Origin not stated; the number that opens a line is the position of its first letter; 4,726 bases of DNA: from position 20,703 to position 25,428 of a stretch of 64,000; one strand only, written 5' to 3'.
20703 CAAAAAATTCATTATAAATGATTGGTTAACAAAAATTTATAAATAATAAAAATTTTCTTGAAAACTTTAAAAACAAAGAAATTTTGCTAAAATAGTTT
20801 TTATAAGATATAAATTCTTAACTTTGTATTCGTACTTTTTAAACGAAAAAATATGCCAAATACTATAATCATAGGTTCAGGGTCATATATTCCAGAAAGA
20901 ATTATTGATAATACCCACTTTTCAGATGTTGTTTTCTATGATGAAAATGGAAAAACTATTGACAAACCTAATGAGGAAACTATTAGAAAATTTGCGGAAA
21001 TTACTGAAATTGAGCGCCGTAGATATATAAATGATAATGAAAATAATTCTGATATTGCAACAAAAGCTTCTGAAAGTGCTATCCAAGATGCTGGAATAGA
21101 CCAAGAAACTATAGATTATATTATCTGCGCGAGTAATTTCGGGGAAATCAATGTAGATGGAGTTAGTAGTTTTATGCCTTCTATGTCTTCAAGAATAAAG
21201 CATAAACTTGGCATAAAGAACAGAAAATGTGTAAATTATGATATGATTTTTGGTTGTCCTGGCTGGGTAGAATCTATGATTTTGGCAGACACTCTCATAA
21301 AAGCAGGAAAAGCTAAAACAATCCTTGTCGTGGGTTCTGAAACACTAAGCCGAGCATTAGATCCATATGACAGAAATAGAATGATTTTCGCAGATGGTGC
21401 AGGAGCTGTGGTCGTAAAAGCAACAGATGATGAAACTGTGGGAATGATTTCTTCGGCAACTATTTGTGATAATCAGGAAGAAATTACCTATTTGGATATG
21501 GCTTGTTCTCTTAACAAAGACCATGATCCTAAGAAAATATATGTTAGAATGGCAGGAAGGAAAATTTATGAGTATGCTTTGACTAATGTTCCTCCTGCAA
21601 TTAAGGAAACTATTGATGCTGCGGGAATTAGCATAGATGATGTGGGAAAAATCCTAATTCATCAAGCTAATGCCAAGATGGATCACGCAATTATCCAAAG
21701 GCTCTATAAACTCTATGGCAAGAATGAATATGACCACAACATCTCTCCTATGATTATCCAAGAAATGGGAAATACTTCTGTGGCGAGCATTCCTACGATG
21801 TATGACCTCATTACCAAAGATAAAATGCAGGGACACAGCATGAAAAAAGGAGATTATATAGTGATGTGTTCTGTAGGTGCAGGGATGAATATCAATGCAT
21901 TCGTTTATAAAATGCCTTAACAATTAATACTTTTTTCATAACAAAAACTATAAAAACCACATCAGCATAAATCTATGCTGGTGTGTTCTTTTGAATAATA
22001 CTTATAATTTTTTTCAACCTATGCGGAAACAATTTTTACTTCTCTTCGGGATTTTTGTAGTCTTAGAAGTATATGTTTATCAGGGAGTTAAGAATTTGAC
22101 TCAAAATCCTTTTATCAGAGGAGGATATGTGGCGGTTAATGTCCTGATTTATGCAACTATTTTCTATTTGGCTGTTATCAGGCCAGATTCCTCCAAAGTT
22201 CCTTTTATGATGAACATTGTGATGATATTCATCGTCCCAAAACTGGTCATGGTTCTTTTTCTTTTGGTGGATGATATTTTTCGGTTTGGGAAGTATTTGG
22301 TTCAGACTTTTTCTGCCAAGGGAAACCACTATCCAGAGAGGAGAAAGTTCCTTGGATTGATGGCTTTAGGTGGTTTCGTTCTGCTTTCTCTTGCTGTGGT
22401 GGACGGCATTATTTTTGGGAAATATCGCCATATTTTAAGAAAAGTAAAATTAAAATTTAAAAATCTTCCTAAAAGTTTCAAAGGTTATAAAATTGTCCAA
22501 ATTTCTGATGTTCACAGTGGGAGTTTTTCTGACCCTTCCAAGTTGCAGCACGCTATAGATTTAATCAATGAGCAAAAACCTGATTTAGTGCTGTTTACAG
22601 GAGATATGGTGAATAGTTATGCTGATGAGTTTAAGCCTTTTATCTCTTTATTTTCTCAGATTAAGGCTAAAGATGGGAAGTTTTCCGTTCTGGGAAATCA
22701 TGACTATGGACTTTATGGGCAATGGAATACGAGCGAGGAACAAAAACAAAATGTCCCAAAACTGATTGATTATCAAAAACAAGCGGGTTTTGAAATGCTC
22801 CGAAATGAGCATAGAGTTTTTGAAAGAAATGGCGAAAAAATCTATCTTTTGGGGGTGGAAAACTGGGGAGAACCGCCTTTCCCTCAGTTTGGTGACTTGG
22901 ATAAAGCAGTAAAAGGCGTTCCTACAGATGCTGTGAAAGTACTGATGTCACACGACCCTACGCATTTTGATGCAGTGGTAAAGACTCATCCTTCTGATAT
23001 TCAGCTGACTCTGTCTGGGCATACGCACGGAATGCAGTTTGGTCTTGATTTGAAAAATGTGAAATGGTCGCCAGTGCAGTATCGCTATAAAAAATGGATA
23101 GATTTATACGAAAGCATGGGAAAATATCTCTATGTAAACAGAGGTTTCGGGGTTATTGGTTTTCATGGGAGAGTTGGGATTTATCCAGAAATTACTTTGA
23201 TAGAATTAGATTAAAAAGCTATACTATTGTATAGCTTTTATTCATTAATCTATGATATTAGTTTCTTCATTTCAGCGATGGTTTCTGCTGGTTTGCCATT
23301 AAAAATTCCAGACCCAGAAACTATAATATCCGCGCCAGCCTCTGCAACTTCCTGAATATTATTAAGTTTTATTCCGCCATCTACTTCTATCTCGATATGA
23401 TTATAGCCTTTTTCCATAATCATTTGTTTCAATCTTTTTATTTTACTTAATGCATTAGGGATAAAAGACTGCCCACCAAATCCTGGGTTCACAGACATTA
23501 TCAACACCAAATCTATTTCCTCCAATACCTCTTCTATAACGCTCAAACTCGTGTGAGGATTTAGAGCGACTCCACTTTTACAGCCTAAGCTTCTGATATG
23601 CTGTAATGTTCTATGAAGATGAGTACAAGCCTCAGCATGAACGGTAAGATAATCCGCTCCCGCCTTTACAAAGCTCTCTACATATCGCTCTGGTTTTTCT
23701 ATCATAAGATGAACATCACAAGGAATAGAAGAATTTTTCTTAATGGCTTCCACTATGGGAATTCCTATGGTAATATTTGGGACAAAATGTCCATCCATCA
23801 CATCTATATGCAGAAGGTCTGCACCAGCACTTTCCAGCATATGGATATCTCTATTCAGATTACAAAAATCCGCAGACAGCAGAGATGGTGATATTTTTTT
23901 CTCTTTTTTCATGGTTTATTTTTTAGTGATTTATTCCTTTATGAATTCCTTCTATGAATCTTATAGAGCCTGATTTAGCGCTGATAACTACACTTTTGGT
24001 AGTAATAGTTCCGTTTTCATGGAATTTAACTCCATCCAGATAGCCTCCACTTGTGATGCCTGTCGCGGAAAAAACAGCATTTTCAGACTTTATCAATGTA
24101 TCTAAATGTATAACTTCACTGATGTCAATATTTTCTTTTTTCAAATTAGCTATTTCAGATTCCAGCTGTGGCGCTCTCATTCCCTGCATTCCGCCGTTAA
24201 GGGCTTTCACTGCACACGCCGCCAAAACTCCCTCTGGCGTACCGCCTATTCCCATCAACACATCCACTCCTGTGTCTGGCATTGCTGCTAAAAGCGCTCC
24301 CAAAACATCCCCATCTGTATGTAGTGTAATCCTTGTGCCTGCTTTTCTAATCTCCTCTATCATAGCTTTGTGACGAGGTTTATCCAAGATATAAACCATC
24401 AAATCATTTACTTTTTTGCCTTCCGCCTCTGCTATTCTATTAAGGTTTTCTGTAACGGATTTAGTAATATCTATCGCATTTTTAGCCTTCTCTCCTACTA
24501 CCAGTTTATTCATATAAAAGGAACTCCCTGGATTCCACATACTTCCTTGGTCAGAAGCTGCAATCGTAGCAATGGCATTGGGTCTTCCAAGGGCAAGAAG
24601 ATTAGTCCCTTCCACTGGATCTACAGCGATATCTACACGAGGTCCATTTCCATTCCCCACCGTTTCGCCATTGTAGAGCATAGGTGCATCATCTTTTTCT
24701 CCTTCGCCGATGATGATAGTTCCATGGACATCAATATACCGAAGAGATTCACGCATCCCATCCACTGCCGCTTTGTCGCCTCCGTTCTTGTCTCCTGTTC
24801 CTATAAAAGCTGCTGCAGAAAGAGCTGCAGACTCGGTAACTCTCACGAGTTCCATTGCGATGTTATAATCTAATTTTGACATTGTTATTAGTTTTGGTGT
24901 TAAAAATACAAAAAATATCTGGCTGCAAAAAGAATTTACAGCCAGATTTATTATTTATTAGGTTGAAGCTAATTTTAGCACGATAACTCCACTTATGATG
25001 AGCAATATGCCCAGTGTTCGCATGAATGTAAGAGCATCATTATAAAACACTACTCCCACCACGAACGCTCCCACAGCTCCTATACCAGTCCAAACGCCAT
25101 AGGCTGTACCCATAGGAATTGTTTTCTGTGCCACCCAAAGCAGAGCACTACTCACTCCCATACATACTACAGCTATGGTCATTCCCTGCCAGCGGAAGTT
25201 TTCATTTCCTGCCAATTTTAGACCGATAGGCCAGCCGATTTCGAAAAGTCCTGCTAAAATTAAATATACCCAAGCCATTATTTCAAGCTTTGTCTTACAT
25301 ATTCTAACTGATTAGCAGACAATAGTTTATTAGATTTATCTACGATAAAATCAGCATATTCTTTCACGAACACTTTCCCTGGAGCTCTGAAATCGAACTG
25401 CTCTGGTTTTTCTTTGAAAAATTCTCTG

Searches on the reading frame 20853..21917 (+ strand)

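Call 50: search_protein_families(library=ncbifam, proteins=[L040:7137-9971:+, L040:10001-12868:+, L040:12876-16061:+], max_evalue=0.00001)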
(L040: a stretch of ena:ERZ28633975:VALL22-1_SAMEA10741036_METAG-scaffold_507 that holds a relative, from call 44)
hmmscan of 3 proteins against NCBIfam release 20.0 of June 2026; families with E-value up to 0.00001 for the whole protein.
L040:7137-9971:+ (945 aa): 19 families
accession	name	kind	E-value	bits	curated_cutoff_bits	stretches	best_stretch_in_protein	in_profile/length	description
NF038318.1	DISARM_DrmD_b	equivalog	4.7e-204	680.1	950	1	29-930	22-856/868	DISARM system SNF2-like helicase DrmD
NF038317.1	DISARM_DrmD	equivalog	2.5e-74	251.2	610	1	32-920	103-979/1021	DISARM system SNF2-like helicase DrmD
NF041062.1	DpdE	equivalog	9e-59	199.4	500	2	16-244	137-347/1048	protein DpdE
NF003426.0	PRK04914.1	equivalog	1.3e-51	175.9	576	2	20-243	137-359/959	RNA polymerase-associated protein RapA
NF042964.1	phospholipD_antiphage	equivalog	4.5e-47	160.9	1100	2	303-615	597-860/895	phospholipase D-like domain-containing anti-phage protein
NF058637.1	helic_SCO1167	equivalog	1.9e-34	118.9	1200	2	56-252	490-677/932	SCO1167/SCO6262 family helicase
NF053675.1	pilus_reg_Snf2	equivalog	4.5e-29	101.2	1100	2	25-223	573-762/1029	pilus expression-regulating Snf2 family helicase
NF041790.1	anti-phage_ZorD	equivalog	7.6e-24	83.7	1500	2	29-257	574-826/1035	type I Zorya anti-phage system protein ZorD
NF003419.0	PRK04837.1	equivalog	6e-14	51.6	588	1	422-550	228-354/424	ATP-dependent RNA helicase RhlB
NF002340.1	PRK01297.1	equivalog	5.2e-12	45.3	564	1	436-559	235-354/372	ATP-dependent RNA helicase RhlB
NF053711.1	RNA_heli_RhlE1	exception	6.1e-10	38.4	750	1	427-570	222-365/434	RNA helicase RhlE1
NF053631.1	RNA_helic_CshA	equivalog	9.4e-10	37.9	646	1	487-568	272-351/434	degradosome RNA helicase CshA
NF003390.0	PRK04537.1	equivalog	5.8e-08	32.2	732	1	430-554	238-359/572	ATP-dependent RNA helicase RhlB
NF045503.1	repair_heli_XPB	equivalog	9.9e-08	31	610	0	29-168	176-313/548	DNA repair helicase XPB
NF008642.0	PRK11634.1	equivalog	1.3e-07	30.4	989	1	484-549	277-342/628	DEAD/DEAH family ATP-dependent RNA helicase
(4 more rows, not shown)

L040:10001-12868:+ (956 aa): 2 families
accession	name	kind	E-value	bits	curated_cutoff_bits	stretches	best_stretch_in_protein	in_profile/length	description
NF050803.1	DnaMtaseCcrMCaul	equivalog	7.9e-13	48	830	1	687-758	185-256/350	adenine-specific DNA-methyltransferase CcrM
NF008572.0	PRK11524.1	equivalog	1e-11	44.5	292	1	689-762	196-269/294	adenine-specific DNA-methyltransferase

L040:12876-16061:+ (1062 aa): 0 families

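Call 51: search_protein_families(library=pfam, proteins=[L040:12876-16061:+, L040:10001-12868:+], max_evalue=0.01)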
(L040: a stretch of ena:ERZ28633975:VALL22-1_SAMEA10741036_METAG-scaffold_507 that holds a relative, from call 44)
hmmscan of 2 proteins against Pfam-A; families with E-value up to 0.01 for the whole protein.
L040:12876-16061:+ (1062 aa): 3 families
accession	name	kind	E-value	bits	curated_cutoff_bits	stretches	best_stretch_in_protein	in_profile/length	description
PF04851.21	ResIII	-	3e-10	40.7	22.5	1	140-301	8-161/164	Type III restriction enzyme, res subunit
PF18766.7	SWI2_SNF2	-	2.5e-07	31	26.7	1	166-290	23-144/221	SWI2/SNF2 ATPase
PF00270.35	DEAD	-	3.8e-06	27.2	26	1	169-276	22-129/167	DEAD/DEAH box helicase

L040:10001-12868:+ (956 aa): 1 family
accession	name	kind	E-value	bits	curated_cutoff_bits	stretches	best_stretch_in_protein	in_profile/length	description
PF01555.25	N6_N4_Mtase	-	2.6e-27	96.6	26.7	1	459-741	1-215/221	DNA methylase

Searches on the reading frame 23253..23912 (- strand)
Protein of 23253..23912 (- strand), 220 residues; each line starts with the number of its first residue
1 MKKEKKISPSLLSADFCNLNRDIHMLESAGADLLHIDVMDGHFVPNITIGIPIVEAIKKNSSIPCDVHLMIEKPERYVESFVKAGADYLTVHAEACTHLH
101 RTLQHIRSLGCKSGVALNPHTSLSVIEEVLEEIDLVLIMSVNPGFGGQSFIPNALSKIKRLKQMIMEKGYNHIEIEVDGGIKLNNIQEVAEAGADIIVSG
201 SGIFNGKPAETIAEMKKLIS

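Call 42: list_cluster_members(proteins=[window:23253-23912:-, window:20853-21917:+, window:23926-24882:-, window:11875-14676:-])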
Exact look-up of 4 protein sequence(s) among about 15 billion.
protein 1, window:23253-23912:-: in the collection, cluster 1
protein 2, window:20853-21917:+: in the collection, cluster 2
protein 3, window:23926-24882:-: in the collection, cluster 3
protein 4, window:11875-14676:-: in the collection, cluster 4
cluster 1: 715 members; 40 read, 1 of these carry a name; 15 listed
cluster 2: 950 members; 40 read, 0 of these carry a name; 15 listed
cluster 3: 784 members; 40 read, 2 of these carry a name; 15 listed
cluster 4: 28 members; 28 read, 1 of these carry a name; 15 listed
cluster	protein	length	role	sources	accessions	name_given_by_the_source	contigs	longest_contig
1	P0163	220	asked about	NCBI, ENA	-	-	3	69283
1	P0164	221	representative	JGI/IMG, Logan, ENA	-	-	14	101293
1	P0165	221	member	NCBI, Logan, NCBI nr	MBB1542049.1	MAG: ribulose-phosphate 3-epimerase [Flavobacteriaceae bacterium] | ribulose-phosphate 3-epimerase [Flavobacteriaceae bacterium]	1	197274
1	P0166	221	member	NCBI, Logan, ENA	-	-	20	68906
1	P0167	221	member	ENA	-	-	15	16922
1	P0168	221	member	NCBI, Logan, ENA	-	-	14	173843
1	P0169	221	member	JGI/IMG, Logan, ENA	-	-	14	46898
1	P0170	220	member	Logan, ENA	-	-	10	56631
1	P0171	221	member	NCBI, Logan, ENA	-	-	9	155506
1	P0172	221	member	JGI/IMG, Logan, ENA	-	-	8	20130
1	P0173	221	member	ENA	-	-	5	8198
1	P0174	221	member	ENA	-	-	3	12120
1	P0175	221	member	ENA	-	-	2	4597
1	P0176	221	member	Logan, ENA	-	-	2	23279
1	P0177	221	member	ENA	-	-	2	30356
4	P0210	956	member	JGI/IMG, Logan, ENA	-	DNA methylase N-4/N-6 domain protein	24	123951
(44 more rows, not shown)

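Call 44: find_encoding_contigs(protein=P0210, flank=10000, max_places=8)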
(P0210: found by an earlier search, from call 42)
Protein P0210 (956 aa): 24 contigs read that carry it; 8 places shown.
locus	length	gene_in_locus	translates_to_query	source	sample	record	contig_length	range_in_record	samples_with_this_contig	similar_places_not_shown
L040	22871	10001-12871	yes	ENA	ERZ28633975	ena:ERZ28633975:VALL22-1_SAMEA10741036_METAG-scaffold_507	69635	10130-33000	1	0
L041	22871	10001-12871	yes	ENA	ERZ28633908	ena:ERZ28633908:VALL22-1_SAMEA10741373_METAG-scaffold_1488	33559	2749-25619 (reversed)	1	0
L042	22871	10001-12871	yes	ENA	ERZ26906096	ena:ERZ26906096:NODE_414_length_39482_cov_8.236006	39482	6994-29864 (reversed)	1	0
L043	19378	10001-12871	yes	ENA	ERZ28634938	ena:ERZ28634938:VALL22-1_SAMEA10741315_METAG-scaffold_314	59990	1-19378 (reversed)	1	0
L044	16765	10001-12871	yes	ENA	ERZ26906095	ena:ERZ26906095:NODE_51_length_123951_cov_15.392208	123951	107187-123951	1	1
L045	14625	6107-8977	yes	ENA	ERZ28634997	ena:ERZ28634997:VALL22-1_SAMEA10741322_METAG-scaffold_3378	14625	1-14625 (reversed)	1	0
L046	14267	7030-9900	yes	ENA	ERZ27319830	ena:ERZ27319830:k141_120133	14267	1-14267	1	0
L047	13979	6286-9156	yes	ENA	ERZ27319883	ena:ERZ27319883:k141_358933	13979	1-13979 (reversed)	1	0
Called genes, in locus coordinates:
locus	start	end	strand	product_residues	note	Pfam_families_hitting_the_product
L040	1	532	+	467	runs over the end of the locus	PF16173:DUF4874, PF16116:DUF4832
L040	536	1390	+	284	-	-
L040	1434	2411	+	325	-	PF00348:polyprenyl_synt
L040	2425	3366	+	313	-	PF07992:Pyr_redox_2, PF13738:Pyr_redox_3, PF00070:Pyr_redox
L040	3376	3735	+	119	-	PF02537:CRCB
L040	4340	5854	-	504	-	-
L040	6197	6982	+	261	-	PF08928:PoNi_N, PF08929:PoNi_C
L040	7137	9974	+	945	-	PF00176:SNF2-rel_dom, PF00270:DEAD, PF04851:ResIII, PF00271:Helicase_C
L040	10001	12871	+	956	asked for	PF01555:N6_N4_Mtase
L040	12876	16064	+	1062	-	PF04851:ResIII, PF00270:DEAD (weak), PF18766:SWI2_SNF2 (weak)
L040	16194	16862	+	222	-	-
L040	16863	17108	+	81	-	-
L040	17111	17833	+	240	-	-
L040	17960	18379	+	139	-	-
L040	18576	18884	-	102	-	PF12844:HTH_19, PF13560:HTH_31 (weak), PF01381:HTH_3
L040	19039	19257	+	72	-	-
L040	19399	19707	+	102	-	-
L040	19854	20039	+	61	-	-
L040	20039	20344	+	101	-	-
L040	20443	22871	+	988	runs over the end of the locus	-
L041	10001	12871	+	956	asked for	PF01555:N6_N4_Mtase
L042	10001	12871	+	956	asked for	PF01555:N6_N4_Mtase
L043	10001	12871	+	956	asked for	PF01555:N6_N4_Mtase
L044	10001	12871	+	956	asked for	PF01555:N6_N4_Mtase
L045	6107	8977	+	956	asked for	PF01555:N6_N4_Mtase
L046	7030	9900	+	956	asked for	PF01555:N6_N4_Mtase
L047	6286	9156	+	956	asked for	PF01555:N6_N4_Mtase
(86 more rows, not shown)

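Call 50: search_protein_families(library=ncbifam, proteins=[L040:7137-9971:+, L040:10001-12868:+, L040:12876-16061:+], max_evalue=0.00001)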
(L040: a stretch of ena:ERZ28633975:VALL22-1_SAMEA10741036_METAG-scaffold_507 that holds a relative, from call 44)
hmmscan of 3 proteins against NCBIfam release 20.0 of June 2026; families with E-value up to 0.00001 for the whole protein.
L040:7137-9971:+ (945 aa): 19 families
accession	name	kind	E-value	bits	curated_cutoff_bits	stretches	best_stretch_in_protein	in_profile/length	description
NF038318.1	DISARM_DrmD_b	equivalog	4.7e-204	680.1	950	1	29-930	22-856/868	DISARM system SNF2-like helicase DrmD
NF038317.1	DISARM_DrmD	equivalog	2.5e-74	251.2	610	1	32-920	103-979/1021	DISARM system SNF2-like helicase DrmD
NF041062.1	DpdE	equivalog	9e-59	199.4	500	2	16-244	137-347/1048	protein DpdE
NF003426.0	PRK04914.1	equivalog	1.3e-51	175.9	576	2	20-243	137-359/959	RNA polymerase-associated protein RapA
NF042964.1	phospholipD_antiphage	equivalog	4.5e-47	160.9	1100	2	303-615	597-860/895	phospholipase D-like domain-containing anti-phage protein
NF058637.1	helic_SCO1167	equivalog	1.9e-34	118.9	1200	2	56-252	490-677/932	SCO1167/SCO6262 family helicase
NF053675.1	pilus_reg_Snf2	equivalog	4.5e-29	101.2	1100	2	25-223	573-762/1029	pilus expression-regulating Snf2 family helicase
NF041790.1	anti-phage_ZorD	equivalog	7.6e-24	83.7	1500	2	29-257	574-826/1035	type I Zorya anti-phage system protein ZorD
NF003419.0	PRK04837.1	equivalog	6e-14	51.6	588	1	422-550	228-354/424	ATP-dependent RNA helicase RhlB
NF002340.1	PRK01297.1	equivalog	5.2e-12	45.3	564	1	436-559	235-354/372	ATP-dependent RNA helicase RhlB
NF053711.1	RNA_heli_RhlE1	exception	6.1e-10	38.4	750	1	427-570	222-365/434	RNA helicase RhlE1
NF053631.1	RNA_helic_CshA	equivalog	9.4e-10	37.9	646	1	487-568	272-351/434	degradosome RNA helicase CshA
NF003390.0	PRK04537.1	equivalog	5.8e-08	32.2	732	1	430-554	238-359/572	ATP-dependent RNA helicase RhlB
NF045503.1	repair_heli_XPB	equivalog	9.9e-08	31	610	0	29-168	176-313/548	DNA repair helicase XPB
NF008642.0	PRK11634.1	equivalog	1.3e-07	30.4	989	1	484-549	277-342/628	DEAD/DEAH family ATP-dependent RNA helicase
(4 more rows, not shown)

L040:10001-12868:+ (956 aa): 2 families
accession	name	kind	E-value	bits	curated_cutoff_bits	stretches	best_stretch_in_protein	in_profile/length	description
NF050803.1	DnaMtaseCcrMCaul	equivalog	7.9e-13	48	830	1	687-758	185-256/350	adenine-specific DNA-methyltransferase CcrM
NF008572.0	PRK11524.1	equivalog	1e-11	44.5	292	1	689-762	196-269/294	adenine-specific DNA-methyltransferase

L040:12876-16061:+ (1062 aa): 0 families

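Call 51: search_protein_families(library=pfam, proteins=[L040:12876-16061:+, L040:10001-12868:+], max_evalue=0.01)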
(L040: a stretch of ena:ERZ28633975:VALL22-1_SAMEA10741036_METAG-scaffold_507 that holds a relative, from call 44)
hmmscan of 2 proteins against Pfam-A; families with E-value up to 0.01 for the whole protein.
L040:12876-16061:+ (1062 aa): 3 families
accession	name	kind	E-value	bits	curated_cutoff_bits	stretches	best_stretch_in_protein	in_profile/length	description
PF04851.21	ResIII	-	3e-10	40.7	22.5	1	140-301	8-161/164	Type III restriction enzyme, res subunit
PF18766.7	SWI2_SNF2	-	2.5e-07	31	26.7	1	166-290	23-144/221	SWI2/SNF2 ATPase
PF00270.35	DEAD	-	3.8e-06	27.2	26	1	169-276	22-129/167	DEAD/DEAH box helicase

L040:10001-12868:+ (956 aa): 1 family
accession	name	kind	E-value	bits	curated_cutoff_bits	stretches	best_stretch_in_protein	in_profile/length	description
PF01555.25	N6_N4_Mtase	-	2.6e-27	96.6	26.7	1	459-741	1-215/221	DNA methylase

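Call 61: search_solved_structures(query=L040:12876-16061:+, max_evalue=0.01)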
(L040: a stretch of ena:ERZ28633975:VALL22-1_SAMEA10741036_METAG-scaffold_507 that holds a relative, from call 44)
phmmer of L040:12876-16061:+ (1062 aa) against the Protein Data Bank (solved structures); distinct sequences matched with E-value up to 0.01: 0.

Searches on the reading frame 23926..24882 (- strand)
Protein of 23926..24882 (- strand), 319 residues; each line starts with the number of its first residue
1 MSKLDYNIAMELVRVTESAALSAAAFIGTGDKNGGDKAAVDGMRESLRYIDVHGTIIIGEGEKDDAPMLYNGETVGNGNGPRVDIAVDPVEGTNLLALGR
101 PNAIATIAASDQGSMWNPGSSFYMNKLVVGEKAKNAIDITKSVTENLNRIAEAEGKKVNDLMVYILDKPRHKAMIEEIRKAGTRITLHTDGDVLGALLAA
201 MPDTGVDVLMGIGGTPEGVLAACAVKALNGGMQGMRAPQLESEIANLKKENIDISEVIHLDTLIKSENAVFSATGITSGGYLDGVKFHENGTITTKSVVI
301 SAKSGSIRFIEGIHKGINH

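Call 50: search_protein_families(library=ncbifam, proteins=[L040:7137-9971:+, L040:10001-12868:+, L040:12876-16061:+], max_evalue=0.00001)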
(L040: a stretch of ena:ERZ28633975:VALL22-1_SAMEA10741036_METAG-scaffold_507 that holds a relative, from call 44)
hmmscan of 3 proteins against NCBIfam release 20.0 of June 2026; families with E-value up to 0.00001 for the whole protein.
L040:7137-9971:+ (945 aa): 19 families
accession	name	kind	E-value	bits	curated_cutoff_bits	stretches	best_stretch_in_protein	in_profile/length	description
NF038318.1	DISARM_DrmD_b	equivalog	4.7e-204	680.1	950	1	29-930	22-856/868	DISARM system SNF2-like helicase DrmD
NF038317.1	DISARM_DrmD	equivalog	2.5e-74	251.2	610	1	32-920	103-979/1021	DISARM system SNF2-like helicase DrmD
NF041062.1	DpdE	equivalog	9e-59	199.4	500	2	16-244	137-347/1048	protein DpdE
NF003426.0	PRK04914.1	equivalog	1.3e-51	175.9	576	2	20-243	137-359/959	RNA polymerase-associated protein RapA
NF042964.1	phospholipD_antiphage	equivalog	4.5e-47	160.9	1100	2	303-615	597-860/895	phospholipase D-like domain-containing anti-phage protein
NF058637.1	helic_SCO1167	equivalog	1.9e-34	118.9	1200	2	56-252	490-677/932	SCO1167/SCO6262 family helicase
NF053675.1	pilus_reg_Snf2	equivalog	4.5e-29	101.2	1100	2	25-223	573-762/1029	pilus expression-regulating Snf2 family helicase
NF041790.1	anti-phage_ZorD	equivalog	7.6e-24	83.7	1500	2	29-257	574-826/1035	type I Zorya anti-phage system protein ZorD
NF003419.0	PRK04837.1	equivalog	6e-14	51.6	588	1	422-550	228-354/424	ATP-dependent RNA helicase RhlB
NF002340.1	PRK01297.1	equivalog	5.2e-12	45.3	564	1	436-559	235-354/372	ATP-dependent RNA helicase RhlB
NF053711.1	RNA_heli_RhlE1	exception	6.1e-10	38.4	750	1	427-570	222-365/434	RNA helicase RhlE1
NF053631.1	RNA_helic_CshA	equivalog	9.4e-10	37.9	646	1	487-568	272-351/434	degradosome RNA helicase CshA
NF003390.0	PRK04537.1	equivalog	5.8e-08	32.2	732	1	430-554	238-359/572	ATP-dependent RNA helicase RhlB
NF045503.1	repair_heli_XPB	equivalog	9.9e-08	31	610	0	29-168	176-313/548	DNA repair helicase XPB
NF008642.0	PRK11634.1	equivalog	1.3e-07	30.4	989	1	484-549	277-342/628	DEAD/DEAH family ATP-dependent RNA helicase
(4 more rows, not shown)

L040:10001-12868:+ (956 aa): 2 families
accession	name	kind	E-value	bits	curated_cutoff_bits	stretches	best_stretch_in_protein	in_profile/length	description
NF050803.1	DnaMtaseCcrMCaul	equivalog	7.9e-13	48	830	1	687-758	185-256/350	adenine-specific DNA-methyltransferase CcrM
NF008572.0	PRK11524.1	equivalog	1e-11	44.5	292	1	689-762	196-269/294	adenine-specific DNA-methyltransferase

L040:12876-16061:+ (1062 aa): 0 families

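Call 51: search_protein_families(library=pfam, proteins=[L040:12876-16061:+, L040:10001-12868:+], max_evalue=0.01)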
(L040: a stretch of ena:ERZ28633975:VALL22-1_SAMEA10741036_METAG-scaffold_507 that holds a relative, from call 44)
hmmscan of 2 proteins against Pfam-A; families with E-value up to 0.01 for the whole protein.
L040:12876-16061:+ (1062 aa): 3 families
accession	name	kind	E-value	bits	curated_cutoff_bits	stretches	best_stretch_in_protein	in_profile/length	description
PF04851.21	ResIII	-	3e-10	40.7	22.5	1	140-301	8-161/164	Type III restriction enzyme, res subunit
PF18766.7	SWI2_SNF2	-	2.5e-07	31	26.7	1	166-290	23-144/221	SWI2/SNF2 ATPase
PF00270.35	DEAD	-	3.8e-06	27.2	26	1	169-276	22-129/167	DEAD/DEAH box helicase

L040:10001-12868:+ (956 aa): 1 family
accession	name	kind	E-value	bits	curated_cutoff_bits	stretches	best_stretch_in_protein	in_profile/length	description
PF01555.25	N6_N4_Mtase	-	2.6e-27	96.6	26.7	1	459-741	1-215/221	DNA methylase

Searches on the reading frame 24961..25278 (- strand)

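Call 70: search_protein_families(library=pfam, proteins=[window:24961-25278:-], max_evalue=0.001)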
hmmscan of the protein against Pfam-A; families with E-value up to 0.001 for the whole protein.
window:24961-25278:- (106 aa): 1 family
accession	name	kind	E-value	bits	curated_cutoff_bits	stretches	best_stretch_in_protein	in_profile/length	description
PF00893.25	Multi_Drug_Res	-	3.7e-22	79.1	23.7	1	1-94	1-93/93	Small Multidrug Resistance protein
